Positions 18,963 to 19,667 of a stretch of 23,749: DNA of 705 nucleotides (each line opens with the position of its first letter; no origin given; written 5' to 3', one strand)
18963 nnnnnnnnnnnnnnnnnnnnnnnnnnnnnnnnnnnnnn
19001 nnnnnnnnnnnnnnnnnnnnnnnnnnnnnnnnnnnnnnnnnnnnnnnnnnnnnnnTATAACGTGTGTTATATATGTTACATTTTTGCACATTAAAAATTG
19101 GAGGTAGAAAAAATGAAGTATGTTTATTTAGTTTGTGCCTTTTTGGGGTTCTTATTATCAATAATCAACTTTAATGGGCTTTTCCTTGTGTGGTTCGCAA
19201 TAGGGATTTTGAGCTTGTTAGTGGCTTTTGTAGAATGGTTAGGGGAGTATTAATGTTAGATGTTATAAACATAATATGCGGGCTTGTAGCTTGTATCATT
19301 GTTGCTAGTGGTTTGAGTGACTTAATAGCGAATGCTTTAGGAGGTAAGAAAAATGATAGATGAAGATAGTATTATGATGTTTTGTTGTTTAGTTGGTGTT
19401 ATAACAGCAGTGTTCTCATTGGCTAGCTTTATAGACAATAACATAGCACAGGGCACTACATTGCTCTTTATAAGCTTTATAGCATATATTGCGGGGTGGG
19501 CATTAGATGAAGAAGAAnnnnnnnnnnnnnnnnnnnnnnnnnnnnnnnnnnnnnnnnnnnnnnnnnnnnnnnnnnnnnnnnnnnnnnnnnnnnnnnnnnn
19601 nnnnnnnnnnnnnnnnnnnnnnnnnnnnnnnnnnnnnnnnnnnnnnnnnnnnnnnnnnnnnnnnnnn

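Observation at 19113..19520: Cassette of three overlapping tiny hydrophobic peptide genes in the early operon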

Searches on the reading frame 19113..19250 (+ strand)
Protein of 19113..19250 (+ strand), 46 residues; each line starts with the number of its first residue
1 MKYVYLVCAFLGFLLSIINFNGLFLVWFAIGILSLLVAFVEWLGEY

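Call 13: search_protein_families(library=phrogs, proteins=[window:19113-19250:+], max_evalue=1)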
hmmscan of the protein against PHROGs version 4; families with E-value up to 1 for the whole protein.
window:19113-19250:+ (46 aa): 2 families
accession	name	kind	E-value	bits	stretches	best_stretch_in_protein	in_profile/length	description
phrog_29390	-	unknown function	0.42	11.8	1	6-27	10-31/53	-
phrog_1129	-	lysis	0.76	10.8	1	2-38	34-70/86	holin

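Call 28: find_homologous_proteins(query=window:19113-19250:+, max_evalue=10)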
Query seq(46 aa) (46 aa): 7 proteins with E <= 10 among 7 candidates.
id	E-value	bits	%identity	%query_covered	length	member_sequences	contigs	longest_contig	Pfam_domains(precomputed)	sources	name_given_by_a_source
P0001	1.4e-18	83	96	100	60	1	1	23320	-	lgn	-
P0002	1.4e-18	83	93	100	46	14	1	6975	-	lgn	-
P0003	2.0e-17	80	91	100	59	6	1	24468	-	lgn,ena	-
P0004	7.5e-17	78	89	100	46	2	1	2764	-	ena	-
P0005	2.1e-16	76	85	100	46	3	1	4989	-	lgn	-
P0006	4.0e-16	75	80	100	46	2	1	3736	-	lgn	-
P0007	6.0e-15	72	85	100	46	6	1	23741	-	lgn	-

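Call 38: find_encoding_contigs(protein=P0006, flank=4000, max_places=3)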
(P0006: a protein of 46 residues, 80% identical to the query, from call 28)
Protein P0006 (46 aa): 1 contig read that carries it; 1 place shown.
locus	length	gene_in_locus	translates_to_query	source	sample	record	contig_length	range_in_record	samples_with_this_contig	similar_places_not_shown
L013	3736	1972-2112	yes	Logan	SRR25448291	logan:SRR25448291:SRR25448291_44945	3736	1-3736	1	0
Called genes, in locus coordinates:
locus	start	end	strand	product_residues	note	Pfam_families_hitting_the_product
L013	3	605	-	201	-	?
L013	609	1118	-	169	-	PF07066:DUF3882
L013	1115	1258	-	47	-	-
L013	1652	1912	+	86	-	-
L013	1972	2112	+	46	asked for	-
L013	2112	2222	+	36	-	-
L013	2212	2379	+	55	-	-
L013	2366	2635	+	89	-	-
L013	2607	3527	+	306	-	PF13481:AAA_25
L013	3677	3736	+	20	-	?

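Call 39: find_encoding_contigs(protein=P0005, flank=4000, max_places=3)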
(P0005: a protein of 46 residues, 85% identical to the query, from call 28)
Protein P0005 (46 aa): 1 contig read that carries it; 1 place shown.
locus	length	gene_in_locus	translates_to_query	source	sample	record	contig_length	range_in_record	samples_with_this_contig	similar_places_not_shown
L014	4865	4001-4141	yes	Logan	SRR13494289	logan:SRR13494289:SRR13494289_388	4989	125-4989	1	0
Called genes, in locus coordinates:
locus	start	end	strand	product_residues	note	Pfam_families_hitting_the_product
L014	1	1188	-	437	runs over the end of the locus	?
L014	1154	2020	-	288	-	-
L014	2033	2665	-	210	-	-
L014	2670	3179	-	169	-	PF07066:DUF3882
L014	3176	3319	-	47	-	-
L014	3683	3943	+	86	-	-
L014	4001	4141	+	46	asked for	-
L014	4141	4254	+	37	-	-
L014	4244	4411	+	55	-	-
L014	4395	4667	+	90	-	-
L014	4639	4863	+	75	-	?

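Call 40: find_encoding_contigs(protein=P0007, flank=4000, max_places=3)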
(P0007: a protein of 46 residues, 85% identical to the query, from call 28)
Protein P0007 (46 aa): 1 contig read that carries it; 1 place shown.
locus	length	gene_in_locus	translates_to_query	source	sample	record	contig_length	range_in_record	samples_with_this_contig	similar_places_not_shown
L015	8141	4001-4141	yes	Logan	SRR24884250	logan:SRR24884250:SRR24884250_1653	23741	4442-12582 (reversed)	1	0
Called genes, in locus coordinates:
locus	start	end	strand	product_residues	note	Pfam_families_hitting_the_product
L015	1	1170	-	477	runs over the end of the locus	PF06673:L_lactis_ph-MCP, PF05065:Phage_capsid (weak)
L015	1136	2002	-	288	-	-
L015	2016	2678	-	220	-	-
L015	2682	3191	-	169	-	PF07066:DUF3882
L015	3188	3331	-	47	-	-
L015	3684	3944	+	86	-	-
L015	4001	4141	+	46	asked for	-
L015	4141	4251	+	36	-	-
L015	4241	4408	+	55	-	-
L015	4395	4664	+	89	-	-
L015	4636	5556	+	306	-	PF13481:AAA_25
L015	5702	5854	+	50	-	-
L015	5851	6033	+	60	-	-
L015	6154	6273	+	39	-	-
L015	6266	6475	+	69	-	-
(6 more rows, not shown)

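Call 53: search_protein_families(library=pfam, proteins=[window:19113-19250:+], max_evalue=5)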
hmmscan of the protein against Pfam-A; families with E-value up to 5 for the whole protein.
window:19113-19250:+ (46 aa): 0 families

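Call 65: search_protein_families(library=ncbifam, proteins=[window:19113-19250:+], max_evalue=1)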
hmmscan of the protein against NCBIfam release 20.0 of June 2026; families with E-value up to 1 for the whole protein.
window:19113-19250:+ (46 aa): 0 families

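Call 66: search_protein_families(library=padloc, proteins=[window:19113-19250:+], max_evalue=1)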
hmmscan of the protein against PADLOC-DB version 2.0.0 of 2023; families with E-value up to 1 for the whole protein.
window:19113-19250:+ (46 aa): 0 families

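Call 94: predict_structure(alignment_id=A4)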
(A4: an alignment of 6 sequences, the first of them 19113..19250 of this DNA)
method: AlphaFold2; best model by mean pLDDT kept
length: 46 residues; sequences in the alignment: 6
mean_pLDDT: 81.1   pTM: 0.53
mean pLDDT of the five models: 81.1, 78.8, 78.8, 77.0, 76.4
residues with pLDDT >= 90: 1; 70-90: 40; 50-70: 5; < 50: 0
segments of 3 or more residues with pLDDT < 50: none
pLDDT, mean of each block of 10 residues (from residue 1): 80 79 82 87 75
secondary structure, 60 per line:
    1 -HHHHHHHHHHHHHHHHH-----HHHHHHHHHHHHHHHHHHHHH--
elements in order: H2-18 H24-44

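Call 96: search_solved_structures(query=A4, max_evalue=1)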
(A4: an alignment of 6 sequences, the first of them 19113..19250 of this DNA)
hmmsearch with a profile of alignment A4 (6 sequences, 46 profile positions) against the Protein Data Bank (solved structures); distinct sequences matched with E-value up to 1: 0.

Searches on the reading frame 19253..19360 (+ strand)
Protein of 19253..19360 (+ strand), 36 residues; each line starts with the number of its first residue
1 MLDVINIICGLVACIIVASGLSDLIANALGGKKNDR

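Call 13: search_protein_families(library=phrogs, proteins=[window:19253-19360:+], max_evalue=1)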
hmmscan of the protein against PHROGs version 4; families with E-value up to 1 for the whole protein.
window:19253-19360:+ (36 aa): 1 family
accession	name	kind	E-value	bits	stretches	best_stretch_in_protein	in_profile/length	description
phrog_21538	-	moron, auxiliary metabolic gene and host takeover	0.00079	20.5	1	2-31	4-33/60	membrane protein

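Call 53: search_protein_families(library=pfam, proteins=[window:19253-19360:+], max_evalue=5)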
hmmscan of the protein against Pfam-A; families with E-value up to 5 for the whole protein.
window:19253-19360:+ (36 aa): 0 families

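Call 65: search_protein_families(library=ncbifam, proteins=[window:19253-19360:+], max_evalue=1)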
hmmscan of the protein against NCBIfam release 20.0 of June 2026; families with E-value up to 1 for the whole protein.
window:19253-19360:+ (36 aa): 0 families

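Call 66: search_protein_families(library=padloc, proteins=[window:19253-19360:+], max_evalue=1)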
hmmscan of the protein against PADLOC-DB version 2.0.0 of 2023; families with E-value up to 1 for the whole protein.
window:19253-19360:+ (36 aa): 0 families

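Call 98: search_solved_structures(query=window:19253-19360:+, max_evalue=1)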
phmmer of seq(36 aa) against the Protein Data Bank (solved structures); distinct sequences matched with E-value up to 1: 0.

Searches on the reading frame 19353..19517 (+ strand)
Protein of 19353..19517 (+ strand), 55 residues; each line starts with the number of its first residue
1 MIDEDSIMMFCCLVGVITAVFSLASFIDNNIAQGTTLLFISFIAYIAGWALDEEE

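Call 13: search_protein_families(library=phrogs, proteins=[window:19353-19517:+], max_evalue=1)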
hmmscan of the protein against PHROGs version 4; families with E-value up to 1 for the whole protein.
window:19353-19517:+ (55 aa): 2 families
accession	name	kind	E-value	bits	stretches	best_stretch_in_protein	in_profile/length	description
phrog_17553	-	unknown function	0.16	13.2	1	13-35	18-40/49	-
phrog_4568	-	unknown function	0.16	12.8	1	6-33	6-33/73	-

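Call 53: search_protein_families(library=pfam, proteins=[window:19353-19517:+], max_evalue=5)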
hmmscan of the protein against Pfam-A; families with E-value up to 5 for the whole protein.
window:19353-19517:+ (55 aa): 3 families
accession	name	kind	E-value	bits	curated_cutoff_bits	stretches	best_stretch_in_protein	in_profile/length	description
PF03779.20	SPW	-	0.03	15.2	31.5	1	7-52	27-72/93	SPW repeat domain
PF18956.5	DUF5699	-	0.037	14.6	29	1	10-43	3-36/61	Family of unknown function (DUF5699)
PF19094.5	EMC6_arch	-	0.057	14.3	26.7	1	6-47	6-47/87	EMC6-arch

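Call 54: find_homologous_proteins(query=window:19353-19517:+, max_evalue=10)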
Query seq(55 aa) (55 aa): 8 proteins with E <= 10 among 8 candidates.
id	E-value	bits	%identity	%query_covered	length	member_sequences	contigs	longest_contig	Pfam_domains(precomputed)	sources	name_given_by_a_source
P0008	2.7e-27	110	98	100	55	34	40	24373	-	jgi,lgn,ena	jgi:hypothetical protein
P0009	4.3e-27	110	98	100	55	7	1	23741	-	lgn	-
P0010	1.5e-24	102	87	100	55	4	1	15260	-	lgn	-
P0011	4.5e-24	100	89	100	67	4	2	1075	-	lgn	-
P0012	1.3e-21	93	84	100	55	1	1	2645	-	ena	-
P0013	1.4e-21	93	85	98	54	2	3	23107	-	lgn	-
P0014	3.2e-21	92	85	98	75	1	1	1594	-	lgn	-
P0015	1.1e-20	90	78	100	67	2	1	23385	-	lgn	-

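Call 55: find_encoding_contigs(protein=P0015, flank=4000, max_places=2)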
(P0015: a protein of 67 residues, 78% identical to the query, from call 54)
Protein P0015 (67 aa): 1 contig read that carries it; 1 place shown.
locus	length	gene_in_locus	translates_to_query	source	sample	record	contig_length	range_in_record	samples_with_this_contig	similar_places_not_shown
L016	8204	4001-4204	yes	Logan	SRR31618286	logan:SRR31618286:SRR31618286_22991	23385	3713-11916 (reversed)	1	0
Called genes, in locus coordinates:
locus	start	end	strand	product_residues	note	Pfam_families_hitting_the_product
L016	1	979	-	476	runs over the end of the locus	PF06673:L_lactis_ph-MCP, PF05065:Phage_capsid (weak)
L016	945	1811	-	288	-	-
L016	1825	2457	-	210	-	-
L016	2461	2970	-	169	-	PF07066:DUF3882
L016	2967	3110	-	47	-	-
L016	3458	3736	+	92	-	-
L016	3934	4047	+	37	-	-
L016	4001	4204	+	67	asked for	-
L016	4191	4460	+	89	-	-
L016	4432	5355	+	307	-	PF13481:AAA_25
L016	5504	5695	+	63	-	-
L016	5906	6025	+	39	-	-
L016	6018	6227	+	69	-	-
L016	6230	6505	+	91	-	-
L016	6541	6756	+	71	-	-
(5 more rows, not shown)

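Call 56: find_encoding_contigs(protein=P0013, flank=4000, max_places=2)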
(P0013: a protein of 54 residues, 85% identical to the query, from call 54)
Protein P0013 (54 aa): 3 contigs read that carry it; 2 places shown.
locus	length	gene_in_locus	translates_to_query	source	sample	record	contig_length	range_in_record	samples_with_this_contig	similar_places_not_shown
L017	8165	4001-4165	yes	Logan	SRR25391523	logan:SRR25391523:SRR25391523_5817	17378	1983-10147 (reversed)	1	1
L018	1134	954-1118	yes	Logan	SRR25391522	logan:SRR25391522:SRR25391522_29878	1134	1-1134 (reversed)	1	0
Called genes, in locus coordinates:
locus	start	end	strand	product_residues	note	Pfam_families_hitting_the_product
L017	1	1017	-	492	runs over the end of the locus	PF06673:L_lactis_ph-MCP, PF05065:Phage_capsid (weak)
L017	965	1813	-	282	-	-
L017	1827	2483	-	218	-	-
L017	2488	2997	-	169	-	PF07066:DUF3882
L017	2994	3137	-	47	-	-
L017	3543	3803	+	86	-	-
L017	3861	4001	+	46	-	-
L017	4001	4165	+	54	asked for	-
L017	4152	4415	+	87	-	-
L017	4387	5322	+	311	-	PF13481:AAA_25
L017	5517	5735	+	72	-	-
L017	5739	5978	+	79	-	-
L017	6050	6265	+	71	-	-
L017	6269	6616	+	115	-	PF11753:DUF3310 (weak)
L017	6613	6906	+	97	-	-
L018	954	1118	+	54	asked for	-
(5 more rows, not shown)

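Call 57: find_encoding_contigs(protein=P0010, flank=4000, max_places=2)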
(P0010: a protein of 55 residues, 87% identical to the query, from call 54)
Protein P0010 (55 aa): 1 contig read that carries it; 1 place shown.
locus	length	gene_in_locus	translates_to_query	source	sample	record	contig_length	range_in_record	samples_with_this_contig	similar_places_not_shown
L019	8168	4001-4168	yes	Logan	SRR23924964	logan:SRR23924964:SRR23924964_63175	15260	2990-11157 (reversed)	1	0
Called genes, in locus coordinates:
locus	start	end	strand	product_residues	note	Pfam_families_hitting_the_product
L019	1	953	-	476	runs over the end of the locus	PF06673:L_lactis_ph-MCP, PF05065:Phage_capsid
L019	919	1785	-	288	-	-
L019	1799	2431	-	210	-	-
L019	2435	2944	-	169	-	PF07066:DUF3882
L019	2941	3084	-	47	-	-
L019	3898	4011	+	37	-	-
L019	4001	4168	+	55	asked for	-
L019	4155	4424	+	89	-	-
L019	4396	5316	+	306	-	PF13481:AAA_25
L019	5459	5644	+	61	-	-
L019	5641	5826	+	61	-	-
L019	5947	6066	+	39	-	-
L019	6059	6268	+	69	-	-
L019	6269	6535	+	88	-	-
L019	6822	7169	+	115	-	PF11753:DUF3310 (weak)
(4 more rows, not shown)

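Call 65: search_protein_families(library=ncbifam, proteins=[window:19353-19517:+], max_evalue=1)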
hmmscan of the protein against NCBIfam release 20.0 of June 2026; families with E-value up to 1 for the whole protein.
window:19353-19517:+ (55 aa): 0 families

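Call 66: search_protein_families(library=padloc, proteins=[window:19353-19517:+], max_evalue=1)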
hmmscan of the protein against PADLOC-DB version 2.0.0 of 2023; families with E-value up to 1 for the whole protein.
window:19353-19517:+ (55 aa): 0 families

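Call 79: predict_structure(alignment_id=A3)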
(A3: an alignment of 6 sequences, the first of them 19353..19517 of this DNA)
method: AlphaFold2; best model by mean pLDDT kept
length: 55 residues; sequences in the alignment: 6
mean_pLDDT: 79.7   pTM: 0.44
mean pLDDT of the five models: 79.7, 67.0, 66.7, 65.6, 64.7
residues with pLDDT >= 90: 1; 70-90: 48; 50-70: 5; < 50: 1
segments of 3 or more residues with pLDDT < 50: none
pLDDT, mean of each block of 10 residues (from residue 1): 85 87 82 77 78 59
secondary structure, 60 per line:
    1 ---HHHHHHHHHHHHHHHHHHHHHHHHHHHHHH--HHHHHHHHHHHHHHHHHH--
elements in order: H4-33 H36-53

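Call 80: search_protein_representatives(alignment_id=A3)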
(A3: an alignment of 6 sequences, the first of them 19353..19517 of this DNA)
Query: 6 sequences, 55 profile positions. Proteins with E-value up to 0.001 (for the whole library): 4; up to 1e-10: 2; up to 1e-30: 1. The best 4 are listed.
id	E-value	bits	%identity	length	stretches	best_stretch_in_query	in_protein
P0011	3.3e-34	133.1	-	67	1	1-55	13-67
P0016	1.4e-15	73.4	-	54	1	1-54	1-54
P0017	1.7e-07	47.6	-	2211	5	30-54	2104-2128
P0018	5.8e-04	36.3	-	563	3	15-39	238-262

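Call 90: fold_search(model_id=the predicted structure, library=viral)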
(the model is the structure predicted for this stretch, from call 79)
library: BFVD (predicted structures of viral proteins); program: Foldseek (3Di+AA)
matches with E <= 10: 0; with E <= 0.001: 0
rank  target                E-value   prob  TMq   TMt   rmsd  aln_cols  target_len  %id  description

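Call 95: search_solved_structures(query=A3, max_evalue=1)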
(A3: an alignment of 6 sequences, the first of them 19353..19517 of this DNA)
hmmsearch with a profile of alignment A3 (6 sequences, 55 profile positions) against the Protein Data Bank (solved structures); distinct sequences matched with E-value up to 1: 0.
